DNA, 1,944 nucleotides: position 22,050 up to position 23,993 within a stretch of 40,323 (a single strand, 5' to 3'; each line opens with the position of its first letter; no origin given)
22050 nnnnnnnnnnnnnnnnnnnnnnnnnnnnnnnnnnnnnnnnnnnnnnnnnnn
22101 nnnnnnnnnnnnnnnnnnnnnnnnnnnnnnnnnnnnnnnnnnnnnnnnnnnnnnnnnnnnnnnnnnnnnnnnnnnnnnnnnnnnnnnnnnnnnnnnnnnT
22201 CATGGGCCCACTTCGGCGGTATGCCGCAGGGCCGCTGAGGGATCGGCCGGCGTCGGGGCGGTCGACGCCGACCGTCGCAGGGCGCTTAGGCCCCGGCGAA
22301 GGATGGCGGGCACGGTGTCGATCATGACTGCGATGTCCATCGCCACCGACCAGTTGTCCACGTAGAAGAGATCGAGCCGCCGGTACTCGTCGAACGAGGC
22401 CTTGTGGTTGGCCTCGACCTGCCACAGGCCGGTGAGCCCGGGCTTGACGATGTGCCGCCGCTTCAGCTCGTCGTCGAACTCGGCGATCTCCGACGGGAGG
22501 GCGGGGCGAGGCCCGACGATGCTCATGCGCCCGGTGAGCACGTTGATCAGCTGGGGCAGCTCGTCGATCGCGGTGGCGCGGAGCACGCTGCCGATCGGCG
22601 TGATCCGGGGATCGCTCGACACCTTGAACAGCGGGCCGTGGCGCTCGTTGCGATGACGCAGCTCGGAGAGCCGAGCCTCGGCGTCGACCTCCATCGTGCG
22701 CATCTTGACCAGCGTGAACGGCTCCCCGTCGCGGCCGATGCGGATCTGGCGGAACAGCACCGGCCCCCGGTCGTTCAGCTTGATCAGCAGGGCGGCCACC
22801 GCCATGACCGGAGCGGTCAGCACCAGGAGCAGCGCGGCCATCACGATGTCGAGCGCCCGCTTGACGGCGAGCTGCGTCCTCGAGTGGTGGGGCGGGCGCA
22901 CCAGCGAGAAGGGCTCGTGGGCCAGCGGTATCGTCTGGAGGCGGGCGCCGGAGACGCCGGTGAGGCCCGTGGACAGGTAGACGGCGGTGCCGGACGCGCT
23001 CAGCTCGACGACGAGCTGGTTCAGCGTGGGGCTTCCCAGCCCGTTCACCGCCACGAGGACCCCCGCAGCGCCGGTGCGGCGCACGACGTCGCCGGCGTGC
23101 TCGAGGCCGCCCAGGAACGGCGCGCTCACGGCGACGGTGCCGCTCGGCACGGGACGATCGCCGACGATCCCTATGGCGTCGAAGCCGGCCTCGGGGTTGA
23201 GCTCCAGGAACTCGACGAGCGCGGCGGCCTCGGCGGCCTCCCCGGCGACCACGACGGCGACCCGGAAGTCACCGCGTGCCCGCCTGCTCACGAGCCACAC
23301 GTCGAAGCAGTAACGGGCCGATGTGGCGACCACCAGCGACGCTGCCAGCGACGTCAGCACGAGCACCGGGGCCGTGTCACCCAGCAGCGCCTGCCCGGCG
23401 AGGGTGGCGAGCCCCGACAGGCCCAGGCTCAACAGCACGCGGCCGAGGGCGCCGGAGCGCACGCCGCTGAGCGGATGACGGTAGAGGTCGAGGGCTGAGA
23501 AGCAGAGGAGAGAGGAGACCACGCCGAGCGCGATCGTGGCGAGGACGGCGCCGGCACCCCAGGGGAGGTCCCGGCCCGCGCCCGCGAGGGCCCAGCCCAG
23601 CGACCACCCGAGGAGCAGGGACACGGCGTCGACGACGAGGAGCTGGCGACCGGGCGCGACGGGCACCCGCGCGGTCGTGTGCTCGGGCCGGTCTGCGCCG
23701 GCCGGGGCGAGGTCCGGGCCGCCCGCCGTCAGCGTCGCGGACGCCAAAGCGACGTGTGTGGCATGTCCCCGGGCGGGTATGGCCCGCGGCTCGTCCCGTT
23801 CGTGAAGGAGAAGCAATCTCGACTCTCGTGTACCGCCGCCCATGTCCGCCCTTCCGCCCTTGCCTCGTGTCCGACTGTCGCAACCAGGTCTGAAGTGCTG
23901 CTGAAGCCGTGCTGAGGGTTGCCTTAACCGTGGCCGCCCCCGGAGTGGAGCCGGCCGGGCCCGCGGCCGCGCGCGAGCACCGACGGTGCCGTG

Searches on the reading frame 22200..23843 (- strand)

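Call 7: search_protein_families(library=pfam, proteins=[window:22200-23843:-])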
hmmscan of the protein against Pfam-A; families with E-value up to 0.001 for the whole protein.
window:22200-23843:- (547 aa): 2 families
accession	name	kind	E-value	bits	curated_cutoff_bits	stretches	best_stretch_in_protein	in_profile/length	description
PF02397.22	Bac_transf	-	5.1e-63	212.3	27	1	328-515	1-178/179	Bacterial sugar transferase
PF13727.12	CoA_binding_3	-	2e-10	41.4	25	1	117-291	2-174/175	CoA-binding domain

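Call 59: search_protein_families(library=ncbifam, proteins=[window:22200-23843:-])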
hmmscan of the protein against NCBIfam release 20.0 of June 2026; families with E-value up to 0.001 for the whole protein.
window:22200-23843:- (547 aa): 10 families
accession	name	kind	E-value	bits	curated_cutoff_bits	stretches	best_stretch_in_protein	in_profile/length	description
TIGR03025.1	EPS_sugtrans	subfamily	1.7e-106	357.1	295.55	1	71-517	2-441/445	exopolysaccharide biosynthesis polyprenyl glycosylphosphotransferase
TIGR03022.1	WbaP_sugtrans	subfamily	5.9e-85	286.2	403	1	159-517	94-452/456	undecaprenyl-phosphate galactose phosphotransferase WbaP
TIGR03023.1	WcaJ_sugtrans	equivalog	3.6e-82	277.1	410.75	1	72-516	3-448/453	undecaprenyl-phosphate glucose phosphotransferase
NF041877.1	EPS_EpsZ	equivalog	1.8e-65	221.4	800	1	323-515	261-453/459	exopolysaccharide biosynthesis polyisoprenyl-phosphate hexose-1-phosphate transferase EpsZ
TIGR03013.1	EpsB_2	subfamily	5.2e-56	190.6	393.35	1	320-515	247-437/443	TIGR03013 family XrtA/PEP-CTERM system glycosyltransferase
NF052601.1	undeca_RfbP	equivalog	2e-53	181.1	330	1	320-515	37-236/244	undecaprenyl-phosphate galactose phosphotransferase family protein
NF007518.0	PRK10124.1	equivalog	9.9e-46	156.4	684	1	175-511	125-454/464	undecaprenyl-phosphate glucose phosphotransferase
NF011751.0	PRK15204.1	equivalog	2.2e-41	142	907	1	321-517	273-472/476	undecaprenyl-phosphate galactose phosphotransferase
NF050817.1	PolSacchBiosHfsE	equivalog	7.1e-41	140.4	750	1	98-515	45-460/467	polysaccharide biosynthesis protein HfsE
NF045514.1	glycotran_HepC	equivalog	1.3e-22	80.1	140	1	320-448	109-212/220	heterocyst development glycosyltransferase HepC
